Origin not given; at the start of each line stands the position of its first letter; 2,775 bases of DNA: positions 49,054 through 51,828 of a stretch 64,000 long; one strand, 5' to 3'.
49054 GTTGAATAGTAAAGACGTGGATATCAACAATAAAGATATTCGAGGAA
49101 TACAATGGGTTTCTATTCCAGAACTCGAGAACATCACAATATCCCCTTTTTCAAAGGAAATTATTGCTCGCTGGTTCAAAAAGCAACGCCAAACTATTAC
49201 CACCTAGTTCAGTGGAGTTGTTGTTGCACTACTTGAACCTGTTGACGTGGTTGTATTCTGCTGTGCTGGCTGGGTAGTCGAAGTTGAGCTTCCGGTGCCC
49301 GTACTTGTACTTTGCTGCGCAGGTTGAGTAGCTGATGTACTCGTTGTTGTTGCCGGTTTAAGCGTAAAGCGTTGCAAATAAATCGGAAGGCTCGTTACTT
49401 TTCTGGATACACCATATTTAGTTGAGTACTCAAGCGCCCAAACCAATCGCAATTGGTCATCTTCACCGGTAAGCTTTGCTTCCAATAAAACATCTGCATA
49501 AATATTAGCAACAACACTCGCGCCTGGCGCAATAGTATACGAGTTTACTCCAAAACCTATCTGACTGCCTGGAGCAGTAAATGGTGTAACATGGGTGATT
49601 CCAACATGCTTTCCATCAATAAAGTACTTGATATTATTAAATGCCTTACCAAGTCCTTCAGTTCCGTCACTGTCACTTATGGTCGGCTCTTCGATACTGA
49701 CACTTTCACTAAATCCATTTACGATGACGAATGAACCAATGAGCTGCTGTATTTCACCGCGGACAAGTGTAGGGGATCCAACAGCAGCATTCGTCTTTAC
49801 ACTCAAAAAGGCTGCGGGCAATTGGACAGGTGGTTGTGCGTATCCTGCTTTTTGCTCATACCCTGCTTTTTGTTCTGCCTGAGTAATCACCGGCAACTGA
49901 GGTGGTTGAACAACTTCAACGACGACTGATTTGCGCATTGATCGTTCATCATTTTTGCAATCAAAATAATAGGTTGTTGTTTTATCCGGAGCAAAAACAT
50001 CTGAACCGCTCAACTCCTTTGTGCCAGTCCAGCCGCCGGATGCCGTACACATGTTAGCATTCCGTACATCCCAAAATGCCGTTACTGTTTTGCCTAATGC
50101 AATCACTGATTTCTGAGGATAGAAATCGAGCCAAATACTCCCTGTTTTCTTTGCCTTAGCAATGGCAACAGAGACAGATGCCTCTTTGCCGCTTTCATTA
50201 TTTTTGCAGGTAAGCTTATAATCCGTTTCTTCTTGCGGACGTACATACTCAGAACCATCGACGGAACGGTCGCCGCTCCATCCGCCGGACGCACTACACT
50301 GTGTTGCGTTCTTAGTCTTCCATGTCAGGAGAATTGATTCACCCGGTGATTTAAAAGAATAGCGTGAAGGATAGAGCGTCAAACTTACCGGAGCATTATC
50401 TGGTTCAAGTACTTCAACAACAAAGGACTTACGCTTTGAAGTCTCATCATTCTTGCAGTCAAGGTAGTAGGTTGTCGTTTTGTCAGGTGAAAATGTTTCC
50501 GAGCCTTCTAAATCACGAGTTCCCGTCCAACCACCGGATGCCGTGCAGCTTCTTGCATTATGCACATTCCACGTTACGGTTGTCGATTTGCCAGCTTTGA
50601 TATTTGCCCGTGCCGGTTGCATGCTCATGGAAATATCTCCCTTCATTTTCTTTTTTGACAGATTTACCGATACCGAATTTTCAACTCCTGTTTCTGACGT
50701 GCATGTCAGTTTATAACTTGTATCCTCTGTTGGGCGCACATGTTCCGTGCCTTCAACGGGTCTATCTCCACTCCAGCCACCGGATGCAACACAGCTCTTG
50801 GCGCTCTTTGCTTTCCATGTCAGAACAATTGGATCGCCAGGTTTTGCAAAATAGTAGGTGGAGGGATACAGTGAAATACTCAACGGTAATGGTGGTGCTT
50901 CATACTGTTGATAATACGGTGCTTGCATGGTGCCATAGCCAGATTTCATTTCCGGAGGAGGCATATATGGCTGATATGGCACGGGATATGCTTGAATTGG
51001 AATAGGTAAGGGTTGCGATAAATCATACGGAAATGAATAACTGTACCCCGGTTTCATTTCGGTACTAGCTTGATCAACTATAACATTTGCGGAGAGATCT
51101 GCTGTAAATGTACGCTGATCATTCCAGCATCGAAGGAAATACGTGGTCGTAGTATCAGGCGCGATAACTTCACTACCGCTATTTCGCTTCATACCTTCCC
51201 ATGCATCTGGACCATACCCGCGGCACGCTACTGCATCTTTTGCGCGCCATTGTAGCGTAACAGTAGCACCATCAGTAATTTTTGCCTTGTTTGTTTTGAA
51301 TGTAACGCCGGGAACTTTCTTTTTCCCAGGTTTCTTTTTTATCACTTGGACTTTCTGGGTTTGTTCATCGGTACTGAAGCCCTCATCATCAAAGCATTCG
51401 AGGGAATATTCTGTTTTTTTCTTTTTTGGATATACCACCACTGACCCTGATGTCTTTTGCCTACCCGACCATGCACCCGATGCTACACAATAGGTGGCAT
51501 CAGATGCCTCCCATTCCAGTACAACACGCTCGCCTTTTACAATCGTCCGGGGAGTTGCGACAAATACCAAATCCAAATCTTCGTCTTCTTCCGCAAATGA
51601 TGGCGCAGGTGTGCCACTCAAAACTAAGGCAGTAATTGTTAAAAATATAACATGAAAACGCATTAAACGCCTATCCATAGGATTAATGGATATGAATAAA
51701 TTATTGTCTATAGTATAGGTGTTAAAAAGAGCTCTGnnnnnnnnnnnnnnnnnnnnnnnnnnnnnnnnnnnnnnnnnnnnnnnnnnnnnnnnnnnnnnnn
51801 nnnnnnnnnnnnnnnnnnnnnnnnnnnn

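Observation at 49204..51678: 824-aa secreted protein built from six diverged tandem two-cysteine domains; the internal DNA repeats may be a recombination substrate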

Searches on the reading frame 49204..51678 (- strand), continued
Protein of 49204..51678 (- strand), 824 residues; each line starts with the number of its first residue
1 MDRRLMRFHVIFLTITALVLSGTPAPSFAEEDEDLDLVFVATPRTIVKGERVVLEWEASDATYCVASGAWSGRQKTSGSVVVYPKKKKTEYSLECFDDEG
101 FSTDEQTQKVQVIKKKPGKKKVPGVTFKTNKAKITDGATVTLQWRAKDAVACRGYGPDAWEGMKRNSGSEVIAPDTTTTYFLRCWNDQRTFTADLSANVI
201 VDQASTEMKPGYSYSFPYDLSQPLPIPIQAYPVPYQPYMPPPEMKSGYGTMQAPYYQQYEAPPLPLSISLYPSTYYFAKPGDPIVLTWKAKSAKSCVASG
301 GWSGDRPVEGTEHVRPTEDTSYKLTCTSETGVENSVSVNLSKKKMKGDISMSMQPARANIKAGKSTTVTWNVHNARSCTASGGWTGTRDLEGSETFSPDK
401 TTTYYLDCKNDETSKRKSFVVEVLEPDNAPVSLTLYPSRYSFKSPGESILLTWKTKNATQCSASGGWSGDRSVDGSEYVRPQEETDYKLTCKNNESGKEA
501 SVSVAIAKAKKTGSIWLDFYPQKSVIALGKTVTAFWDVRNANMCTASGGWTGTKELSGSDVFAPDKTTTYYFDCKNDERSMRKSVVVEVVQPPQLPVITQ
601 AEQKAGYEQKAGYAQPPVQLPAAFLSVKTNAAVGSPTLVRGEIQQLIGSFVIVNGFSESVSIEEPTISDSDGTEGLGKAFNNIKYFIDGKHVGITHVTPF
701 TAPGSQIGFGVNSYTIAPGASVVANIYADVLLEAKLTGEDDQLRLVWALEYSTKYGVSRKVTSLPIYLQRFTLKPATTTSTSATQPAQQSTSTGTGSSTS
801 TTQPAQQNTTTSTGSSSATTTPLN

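Call 78: list_cluster_members(proteins=[window:49204-51663:-])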
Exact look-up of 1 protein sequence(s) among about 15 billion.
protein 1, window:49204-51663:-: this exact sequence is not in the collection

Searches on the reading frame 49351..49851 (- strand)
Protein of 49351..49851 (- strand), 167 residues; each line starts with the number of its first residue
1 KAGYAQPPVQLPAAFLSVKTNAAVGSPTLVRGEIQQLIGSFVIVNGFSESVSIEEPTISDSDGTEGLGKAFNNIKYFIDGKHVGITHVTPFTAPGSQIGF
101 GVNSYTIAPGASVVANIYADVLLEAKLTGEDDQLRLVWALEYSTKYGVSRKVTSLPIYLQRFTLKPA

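Call 54: find_homologous_proteins(query=window:49351-49851:-, max_evalue=0.01)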
Query window:49351-49851:-: 136 candidates shared short words with the query, none scored E <= 0.01.

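Call 76: search_solved_structures(query=A5, max_evalue=5)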
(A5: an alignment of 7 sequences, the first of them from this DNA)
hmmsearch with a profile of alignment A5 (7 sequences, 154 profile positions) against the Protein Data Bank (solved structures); distinct sequences matched with E-value up to 5: 2.
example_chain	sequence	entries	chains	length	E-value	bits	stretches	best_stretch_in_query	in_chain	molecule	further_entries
4zv1_A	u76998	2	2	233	0.0032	20.7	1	15-77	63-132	AncQR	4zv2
3tql_A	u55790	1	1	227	0.093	16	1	15-49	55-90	Arginine-binding protein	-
